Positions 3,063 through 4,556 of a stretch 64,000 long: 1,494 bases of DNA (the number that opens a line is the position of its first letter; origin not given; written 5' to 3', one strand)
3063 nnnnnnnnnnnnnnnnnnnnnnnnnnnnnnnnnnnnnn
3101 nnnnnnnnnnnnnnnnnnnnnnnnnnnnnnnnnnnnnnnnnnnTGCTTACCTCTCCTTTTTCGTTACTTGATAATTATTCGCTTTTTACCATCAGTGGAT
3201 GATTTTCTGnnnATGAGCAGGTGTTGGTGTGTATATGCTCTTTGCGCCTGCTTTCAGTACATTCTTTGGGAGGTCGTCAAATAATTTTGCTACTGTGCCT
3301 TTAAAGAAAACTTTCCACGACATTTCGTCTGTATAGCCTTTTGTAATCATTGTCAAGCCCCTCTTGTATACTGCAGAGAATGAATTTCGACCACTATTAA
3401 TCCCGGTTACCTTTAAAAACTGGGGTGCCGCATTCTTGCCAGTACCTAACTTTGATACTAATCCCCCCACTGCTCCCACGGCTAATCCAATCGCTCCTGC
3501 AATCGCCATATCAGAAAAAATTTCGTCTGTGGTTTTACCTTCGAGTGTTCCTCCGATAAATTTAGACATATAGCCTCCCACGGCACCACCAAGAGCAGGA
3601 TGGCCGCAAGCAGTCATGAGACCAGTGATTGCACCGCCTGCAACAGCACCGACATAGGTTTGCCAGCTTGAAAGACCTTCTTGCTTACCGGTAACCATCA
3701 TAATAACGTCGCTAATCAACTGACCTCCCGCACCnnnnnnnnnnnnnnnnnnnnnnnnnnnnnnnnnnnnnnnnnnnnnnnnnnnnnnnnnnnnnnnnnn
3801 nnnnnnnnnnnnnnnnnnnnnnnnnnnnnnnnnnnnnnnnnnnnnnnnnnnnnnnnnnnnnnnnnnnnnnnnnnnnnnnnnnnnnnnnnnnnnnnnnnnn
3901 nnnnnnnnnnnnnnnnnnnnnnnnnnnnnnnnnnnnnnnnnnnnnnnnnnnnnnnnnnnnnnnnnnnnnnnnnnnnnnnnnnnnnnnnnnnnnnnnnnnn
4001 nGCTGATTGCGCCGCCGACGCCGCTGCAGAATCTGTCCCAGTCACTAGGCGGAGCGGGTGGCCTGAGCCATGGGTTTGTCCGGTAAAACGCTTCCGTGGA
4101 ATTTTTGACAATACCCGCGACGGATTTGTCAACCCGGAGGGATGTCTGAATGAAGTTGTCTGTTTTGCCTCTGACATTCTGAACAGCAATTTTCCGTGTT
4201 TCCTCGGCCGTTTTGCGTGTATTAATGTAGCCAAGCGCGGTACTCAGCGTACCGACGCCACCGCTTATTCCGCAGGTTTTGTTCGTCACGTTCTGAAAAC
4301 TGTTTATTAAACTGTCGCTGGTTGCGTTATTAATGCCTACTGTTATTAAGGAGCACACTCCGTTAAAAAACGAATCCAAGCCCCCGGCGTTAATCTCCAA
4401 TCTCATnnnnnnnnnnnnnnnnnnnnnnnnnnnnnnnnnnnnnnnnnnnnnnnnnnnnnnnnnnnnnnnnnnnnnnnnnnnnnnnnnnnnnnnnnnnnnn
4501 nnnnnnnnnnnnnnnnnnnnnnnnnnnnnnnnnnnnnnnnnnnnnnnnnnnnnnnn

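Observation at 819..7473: Two-component-system-linked island of WXG100 proteins, a TPR protein and a glycine-zipper membrane protein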

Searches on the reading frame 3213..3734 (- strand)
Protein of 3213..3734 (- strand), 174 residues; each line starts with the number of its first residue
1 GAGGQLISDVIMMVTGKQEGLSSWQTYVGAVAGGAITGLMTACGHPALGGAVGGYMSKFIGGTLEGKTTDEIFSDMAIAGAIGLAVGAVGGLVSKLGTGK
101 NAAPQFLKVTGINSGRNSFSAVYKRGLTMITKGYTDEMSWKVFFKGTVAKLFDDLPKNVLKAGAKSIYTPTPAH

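Call 72: search_protein_representatives(protein=window:3213-3734:-)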
Query: 174 residues. Proteins with E-value up to 0.001 (for the whole library): 110; up to 1e-10: 9; up to 1e-30: 1. The best 110 are listed.
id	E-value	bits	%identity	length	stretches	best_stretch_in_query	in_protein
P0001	1.2e-105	367.0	93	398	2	1-174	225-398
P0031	3.5e-19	85.6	42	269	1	4-160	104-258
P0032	1.0e-17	80.9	42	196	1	4-158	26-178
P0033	1.9e-15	73.4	41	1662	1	1-168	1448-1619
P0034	9.0e-14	68.0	40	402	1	3-159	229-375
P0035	1.7e-13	67.2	36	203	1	3-164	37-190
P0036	2.9e-13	66.4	37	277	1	1-160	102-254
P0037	4.5e-12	62.5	37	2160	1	1-167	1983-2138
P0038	1.2e-11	61.1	36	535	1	1-160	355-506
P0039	1.6e-10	57.4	32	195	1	20-167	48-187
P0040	1.7e-10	57.4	40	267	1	2-162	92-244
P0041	2.7e-10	56.7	41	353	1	1-152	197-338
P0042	4.1e-10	56.1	41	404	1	1-154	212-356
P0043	4.5e-10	56.0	37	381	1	3-154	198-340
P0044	4.7e-10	55.9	45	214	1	3-152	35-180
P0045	5.6e-10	55.7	34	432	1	1-157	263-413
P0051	2.3e-09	53.7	38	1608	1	8-167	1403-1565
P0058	1.6e-08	50.9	36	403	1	1-161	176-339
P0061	2.6e-08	50.3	39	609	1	1-150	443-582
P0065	6.4e-08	49.0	37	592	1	1-153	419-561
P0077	5.3e-07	46.0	39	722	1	6-151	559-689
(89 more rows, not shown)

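Call 74: search_protein_families(library=pfam, proteins=[P0033, P0037, P0051, P0038, P0061, P0034, P0045, P0077, P0031, P0065], max_evalue=0.001)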
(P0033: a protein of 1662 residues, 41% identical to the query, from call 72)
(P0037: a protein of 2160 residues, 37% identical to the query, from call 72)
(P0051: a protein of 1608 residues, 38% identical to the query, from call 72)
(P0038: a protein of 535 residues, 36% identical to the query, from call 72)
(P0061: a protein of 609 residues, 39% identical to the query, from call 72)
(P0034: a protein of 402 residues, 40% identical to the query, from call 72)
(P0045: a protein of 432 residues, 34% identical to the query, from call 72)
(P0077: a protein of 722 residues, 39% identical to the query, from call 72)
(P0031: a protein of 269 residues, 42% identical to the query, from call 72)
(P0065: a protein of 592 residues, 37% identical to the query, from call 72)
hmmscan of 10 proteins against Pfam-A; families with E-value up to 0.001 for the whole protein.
P0033 (1662 aa): 2 families
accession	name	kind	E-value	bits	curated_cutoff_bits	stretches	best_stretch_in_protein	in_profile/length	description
PF05593.20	RHS_repeat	-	8.7e-119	386.6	22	8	548-584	1-37/38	RHS Repeat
PF20148.4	DUF6531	-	2.1e-18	66.9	24.1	1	169-240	2-74/74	Domain of unknown function (DUF6531)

P0037 (2160 aa): 4 families
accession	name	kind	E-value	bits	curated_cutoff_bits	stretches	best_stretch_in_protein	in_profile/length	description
PF05593.20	RHS_repeat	-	4.1e-25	88.1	22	0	1557-1586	1-30/38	RHS Repeat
PF14200.12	RicinB_lectin_2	-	9.5e-14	52.3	25.6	3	1274-1351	2-77/89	Ricin-type beta-trefoil lectin domain-like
PF20148.4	DUF6531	-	3.4e-08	34.1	24.1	1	515-589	4-74/74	Domain of unknown function (DUF6531)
PF00652.28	Ricin_B_lectin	-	0.00032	21.3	29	0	1339-1450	6-108/126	Ricin-type beta-trefoil lectin domain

P0051 (1608 aa): 4 families
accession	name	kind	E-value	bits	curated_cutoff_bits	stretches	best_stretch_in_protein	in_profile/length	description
PF05593.20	RHS_repeat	-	8.1e-111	361.2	22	8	646-676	7-37/38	RHS Repeat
PF20148.4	DUF6531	-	3.8e-14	53.2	24.1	1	135-204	2-72/74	Domain of unknown function (DUF6531)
PF25174.1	Beta-prop_THOC3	-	6.5e-05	22.5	305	0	834-876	80-122/272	THOC3 beta-propeller domain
PF12256.14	TcdB_toxin_midN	-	0.00018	21.3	24.8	0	513-543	65-95/181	Insecticide toxin TcdB middle/N-terminal region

P0038 (535 aa): 1 family
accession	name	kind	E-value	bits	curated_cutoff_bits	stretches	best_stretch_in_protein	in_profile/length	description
PF05593.20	RHS_repeat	-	3.2e-13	50.1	22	0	88-124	1-34/38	RHS Repeat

P0061 (609 aa): 0 families

P0034 (402 aa): 0 families

P0045 (432 aa): 0 families

P0077 (722 aa): 1 family
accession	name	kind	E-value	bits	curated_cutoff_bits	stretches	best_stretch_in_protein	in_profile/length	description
PF05593.20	RHS_repeat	-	7.8e-53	176.4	22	7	140-176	1-37/38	RHS Repeat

P0031 (269 aa): 0 families

P0065 (592 aa): 1 family
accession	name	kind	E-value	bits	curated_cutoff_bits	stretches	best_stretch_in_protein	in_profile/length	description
PF05593.20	RHS_repeat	-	5.3e-20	71.7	22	3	257-293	2-37/38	RHS Repeat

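Call 75: find_encoding_contigs(protein=P0033, flank=4000, max_places=3)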
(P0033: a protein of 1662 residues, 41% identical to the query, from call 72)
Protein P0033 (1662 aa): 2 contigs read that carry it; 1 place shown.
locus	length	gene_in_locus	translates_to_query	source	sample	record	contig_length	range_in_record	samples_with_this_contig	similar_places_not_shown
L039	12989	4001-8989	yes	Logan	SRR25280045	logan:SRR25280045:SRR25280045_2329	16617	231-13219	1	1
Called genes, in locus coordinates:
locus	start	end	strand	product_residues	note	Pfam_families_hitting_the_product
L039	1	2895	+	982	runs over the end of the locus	PF18964:DUF5704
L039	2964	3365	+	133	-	-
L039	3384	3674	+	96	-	-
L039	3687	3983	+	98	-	-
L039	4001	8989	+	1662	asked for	PF20148:DUF6531, PF25023:TEN_YD-shell, PF05593:RHS_repeat (weak), PF25023:TEN_YD-shell, PF05593:RHS_repeat (weak), PF25023:TEN_YD-shell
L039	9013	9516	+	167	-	-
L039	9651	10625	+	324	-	PF17996:CE2_N (weak), PF02368:Big_2, PF22359:Big-like (faint), PF26182:Ig_NUP210_5th (faint), PF26918:Ig_Eae (faint), PF02368:Big_2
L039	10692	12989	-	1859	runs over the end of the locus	PF13287:Fn3_assoc, PF13290:CHB_HEX_C_1, PF00932:LTD (weak), PF13290:CHB_HEX_C_1, PF13287:Fn3_assoc, PF08757:CotH (weak)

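Call 102: find_encoding_contigs(protein=P0058, flank=6000, max_places=2)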
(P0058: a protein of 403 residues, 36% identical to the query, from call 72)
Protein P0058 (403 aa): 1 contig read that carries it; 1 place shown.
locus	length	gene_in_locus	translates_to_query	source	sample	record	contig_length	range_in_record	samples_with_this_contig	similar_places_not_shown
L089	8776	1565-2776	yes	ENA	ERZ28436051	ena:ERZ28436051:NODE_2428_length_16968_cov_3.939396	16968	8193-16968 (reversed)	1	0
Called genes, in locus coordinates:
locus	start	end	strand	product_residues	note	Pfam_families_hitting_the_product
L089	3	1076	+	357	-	?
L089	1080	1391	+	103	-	-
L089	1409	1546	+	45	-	-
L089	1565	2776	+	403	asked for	-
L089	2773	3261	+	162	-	-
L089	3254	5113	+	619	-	PF00069:Pkinase, PF07714:PK_Tyr_Ser-Thr (weak)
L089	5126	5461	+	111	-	-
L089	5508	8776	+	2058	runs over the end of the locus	PF12245:Big_3_2 (faint), PF19077:Big_13 (faint), PF24893:DUF7743 (faint)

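Call 103: find_encoding_contigs(protein=P0051, flank=3000, max_places=2)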
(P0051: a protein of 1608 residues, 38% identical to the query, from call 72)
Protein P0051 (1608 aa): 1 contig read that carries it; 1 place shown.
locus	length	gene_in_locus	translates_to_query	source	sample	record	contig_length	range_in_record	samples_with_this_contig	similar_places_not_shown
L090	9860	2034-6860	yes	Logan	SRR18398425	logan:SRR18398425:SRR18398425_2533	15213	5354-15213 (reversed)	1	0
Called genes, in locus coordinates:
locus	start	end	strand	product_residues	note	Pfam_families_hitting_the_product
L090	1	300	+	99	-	?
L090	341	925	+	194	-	PF13189:Cytidylate_kin2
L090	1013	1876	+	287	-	PF00892:EamA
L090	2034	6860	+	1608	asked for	PF20148:DUF6531, PF25023:TEN_YD-shell (weak), PF05593:RHS_repeat (weak), PF25023:TEN_YD-shell, PF05593:RHS_repeat (weak), PF25023:TEN_YD-shell, PF05593:RHS_repeat (weak), PF25023:TEN_YD-shell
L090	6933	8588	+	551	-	-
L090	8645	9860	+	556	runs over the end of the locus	PF00069:Pkinase, PF07714:PK_Tyr_Ser-Thr, PF01163:RIO1 (weak), PF19789:DUF6273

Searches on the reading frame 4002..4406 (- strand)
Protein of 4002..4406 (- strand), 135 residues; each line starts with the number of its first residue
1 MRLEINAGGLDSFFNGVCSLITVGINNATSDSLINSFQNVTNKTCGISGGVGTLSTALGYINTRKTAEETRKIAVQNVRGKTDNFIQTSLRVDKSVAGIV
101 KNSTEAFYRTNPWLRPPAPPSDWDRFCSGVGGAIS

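Call 29: search_solved_structures(query=A1, max_evalue=10, show_alignments=2)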
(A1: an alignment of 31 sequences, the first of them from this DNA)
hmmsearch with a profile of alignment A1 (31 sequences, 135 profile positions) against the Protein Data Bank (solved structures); distinct sequences matched with E-value up to 10: 19.
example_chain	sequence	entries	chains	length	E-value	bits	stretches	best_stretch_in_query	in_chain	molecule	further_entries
4lin_A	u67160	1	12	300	0.0026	20.7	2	15-76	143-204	Tail needle protein gp26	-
8qox_B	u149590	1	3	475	0.074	16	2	15-66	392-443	Conserved membrane protein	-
2d1l_A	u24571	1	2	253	0.08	15.9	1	17-128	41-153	Metastasis suppressor protein 1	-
6gaj_A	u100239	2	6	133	0.15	15.1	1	18-73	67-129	Outer capsid protein sigma-1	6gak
2m1n_A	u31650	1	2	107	0.2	14.6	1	19-88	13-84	Type III secretion system filament chaperone CesA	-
4zxq_A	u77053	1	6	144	0.22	14.5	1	14-76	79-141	Tail needle protein gp26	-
6gao_A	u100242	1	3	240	0.26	14.2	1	18-80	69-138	Outer capsid protein sigma-1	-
2ld3_A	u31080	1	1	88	0.34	13.9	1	11-43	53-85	Myosin VI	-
2poh_A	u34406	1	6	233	0.34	13.9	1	14-77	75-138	Head completion protein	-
4zkp_A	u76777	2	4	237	0.36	13.8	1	14-77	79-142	Tail needle protein gp26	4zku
3c9i_A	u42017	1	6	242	0.37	13.7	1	14-77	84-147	Tail needle protein gp26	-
8qae_A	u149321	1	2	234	0.45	13.5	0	19-84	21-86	sc-apCC-6-SLLA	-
9xxw_A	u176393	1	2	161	0.51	13.3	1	58-117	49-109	predicted anti-CRISPR, ACZ01644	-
6dm9_B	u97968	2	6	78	0.78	12.7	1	63-105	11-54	DHD15_extended_B | DHD15_closed_B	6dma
9if7_LR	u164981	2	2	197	1.9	11.5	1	27-78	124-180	CWF21 domain-containing protein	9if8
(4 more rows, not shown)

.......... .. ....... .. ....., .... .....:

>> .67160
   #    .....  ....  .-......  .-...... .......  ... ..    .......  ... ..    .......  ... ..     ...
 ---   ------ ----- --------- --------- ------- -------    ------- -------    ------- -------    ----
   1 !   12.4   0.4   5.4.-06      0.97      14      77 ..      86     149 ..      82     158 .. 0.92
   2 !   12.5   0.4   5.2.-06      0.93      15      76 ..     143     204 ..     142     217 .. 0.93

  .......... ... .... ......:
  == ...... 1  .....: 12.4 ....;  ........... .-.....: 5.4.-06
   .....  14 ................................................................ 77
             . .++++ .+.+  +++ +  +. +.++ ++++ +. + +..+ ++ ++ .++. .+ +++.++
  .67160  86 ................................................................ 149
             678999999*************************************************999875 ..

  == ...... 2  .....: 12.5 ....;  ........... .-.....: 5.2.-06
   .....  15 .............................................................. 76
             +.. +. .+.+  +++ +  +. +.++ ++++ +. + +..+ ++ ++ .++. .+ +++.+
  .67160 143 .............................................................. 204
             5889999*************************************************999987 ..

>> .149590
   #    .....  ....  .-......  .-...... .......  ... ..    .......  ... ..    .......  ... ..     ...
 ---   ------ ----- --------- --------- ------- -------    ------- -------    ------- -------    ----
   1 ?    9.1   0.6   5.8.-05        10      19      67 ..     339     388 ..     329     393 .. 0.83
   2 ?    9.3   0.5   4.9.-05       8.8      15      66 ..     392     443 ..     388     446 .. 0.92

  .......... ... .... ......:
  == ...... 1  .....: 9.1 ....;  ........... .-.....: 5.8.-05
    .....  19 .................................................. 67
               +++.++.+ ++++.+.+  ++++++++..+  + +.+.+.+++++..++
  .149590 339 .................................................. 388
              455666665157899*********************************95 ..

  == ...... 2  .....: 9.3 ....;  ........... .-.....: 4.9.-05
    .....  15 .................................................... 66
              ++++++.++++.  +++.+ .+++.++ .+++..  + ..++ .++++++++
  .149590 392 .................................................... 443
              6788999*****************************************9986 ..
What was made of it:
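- Tried and rejected: The profile against PDB sequences gave nothing significant (call 29).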

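Call 85: predict_structure(alignment_id=A7)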
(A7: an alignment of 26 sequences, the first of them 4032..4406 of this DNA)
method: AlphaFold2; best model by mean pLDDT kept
length: 125 residues; sequences in the alignment: 26
mean_pLDDT: 73.7   pTM: 0.45
mean pLDDT of the five models: 73.7, 73.1, 72.2, 71.3, 69.4
residues with pLDDT >= 90: 11; 70-90: 70; 50-70: 33; < 50: 11
segments of 3 or more residues with pLDDT < 50: 1-8
pLDDT, mean of each block of 10 residues (from residue 1): 42 55 61 81 65 73 85 84 86 89 90 83 55
secondary structure, 60 per line:
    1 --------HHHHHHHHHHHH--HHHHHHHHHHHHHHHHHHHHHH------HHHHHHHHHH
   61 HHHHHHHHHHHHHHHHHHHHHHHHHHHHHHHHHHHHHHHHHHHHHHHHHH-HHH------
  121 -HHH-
elements in order: H9-20 H23-44 H51-110
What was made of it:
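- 4053..4406 (-): TOX398 N-domain (residues 1-118), a family-defining helical hairpin with a GGVG turn, ending in NPWLRPP. AF2 pLDDT 73.7 with helices 23-44 and 51-110 (call 85).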

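Call 88: fold_search(model_id=the predicted structure, library=pdb)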
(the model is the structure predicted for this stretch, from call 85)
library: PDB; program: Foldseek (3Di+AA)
matches with E <= 10: 181; with E <= 0.001: 0
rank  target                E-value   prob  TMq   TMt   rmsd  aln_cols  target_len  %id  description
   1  8a7f_A                1.4e+00  0.25  0.29  0.14   5.5        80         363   12  Crystal structure of a chimeric LOV-Histidine kinase SB2F1-I66R mutant (asymmetrical variant, trigonal form with long  (released 2024-01-10)
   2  8vaa_K                1.5e+00  0.85  0.47  0.78   2.2        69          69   10  Actin-binding domain of Legionella pneumophila effector LFAT1 (lpg1387) bound to F-actin (released 2024-12-18)
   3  5h6r_A                1.5e+00  0.82  0.52  0.11   2.7        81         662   10  Crystal structure of LSD1-CoREST in complex with peptide 13 (released 2017-04-12)
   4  8a3u                  1.5e+00  0.23  0.29  0.14   5.5        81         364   12  Crystal structure of a chimeric LOV-Histidine kinase SB2F1 (symmetrical variant, trigonal form with short c-axis) (released 2023-12-20)
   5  5bw9_G                1.6e+00  0.23  0.39  0.36   6.6       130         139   12  Crystal Structure of Yeast V1-ATPase in the Autoinhibited Form (released 2016-06-08)
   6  8q1h_A                2.0e+00  0.77  0.53  0.11   2.6        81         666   10  LSD1 Y391K-CoREST bound to Histone H3 N-terminal tail (released 2024-05-15)
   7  3fav_D                2.0e+00  0.30  0.36  0.49   4.7        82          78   16  Structure of the CFP10-ESAT6 complex from Mycobacterium tuberculosis (released 2009-11-24)
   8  2iw5_A                2.1e+00  0.75  0.53  0.11   2.6        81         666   10  Structural Basis for CoREST-Dependent Demethylation of Nucleosomes by the Human LSD1 Histone Demethylase (released 2006-08-09)
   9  2x0l_A                2.1e+00  0.72  0.51  0.11   2.8        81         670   10  Crystal structure of a neuro-specific splicing variant of human histone lysine demethylase LSD1. (released 2010-03-02)
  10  5y05                  2.1e+00  0.20  0.34  0.20   7.6       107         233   13  Structural characterization of msmeg_4306 from Mycobacterium smegmatis (released 2018-05-02)
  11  2uxn_A                2.2e+00  0.72  0.52  0.11   2.7        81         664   10  Structural Basis of Histone Demethylation by LSD1 Revealed by Suicide Inactivation (released 2007-05-29)
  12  1fxk_B                2.2e+00  0.33  0.41  0.46   5.7       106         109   14  CRYSTAL STRUCTURE OF ARCHAEAL PREFOLDIN (GIMC). (released 2000-12-06)
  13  8a6x_B                2.2e+00  0.18  0.29  0.14   5.5        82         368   12  Crystal structure of a chimeric LOV-Histidine kinase SB2F1 (asymmetrical variant, trigonal form with long c axis) (released 2024-01-10)
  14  4bay_A                2.4e+00  0.69  0.53  0.11   2.6        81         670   10  Phosphomimetic mutant of LSD1-8a splicing variant in complex with CoREST (released 2013-11-27)
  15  2zdi_A                2.4e+00  0.60  0.49  0.59   5.2        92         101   14  Crystal structure of Prefoldin from Pyrococcus horikoshii OT3 (released 2008-02-05)
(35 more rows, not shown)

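Call 108: find_homologous_proteins(query=A1, max_evalue=0.00001)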
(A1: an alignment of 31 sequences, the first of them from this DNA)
Query A1 (31 sequences) (135 aa, profile of the alignment): 8 proteins with E <= 0.00001 among 995 candidates.
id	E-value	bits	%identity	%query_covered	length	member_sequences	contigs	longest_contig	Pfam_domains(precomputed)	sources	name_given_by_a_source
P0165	5.3e-48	180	38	94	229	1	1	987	-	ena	-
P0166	2.7e-47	178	31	88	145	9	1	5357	-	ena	-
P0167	1.2e-33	134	31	83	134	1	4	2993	-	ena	-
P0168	1.3e-33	134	31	89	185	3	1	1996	-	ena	-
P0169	1.5e-33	133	31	89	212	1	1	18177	-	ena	-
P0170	1.8e-20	91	33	63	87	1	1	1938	-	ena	-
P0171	9.5e-19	85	65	72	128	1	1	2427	-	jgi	jgi:hypothetical protein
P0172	1.6e-16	78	62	80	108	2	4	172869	-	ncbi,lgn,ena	-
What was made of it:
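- Tried and rejected: A profile search of the 5.8-billion-protein set with A1 returned only 8 fragments (call 108).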
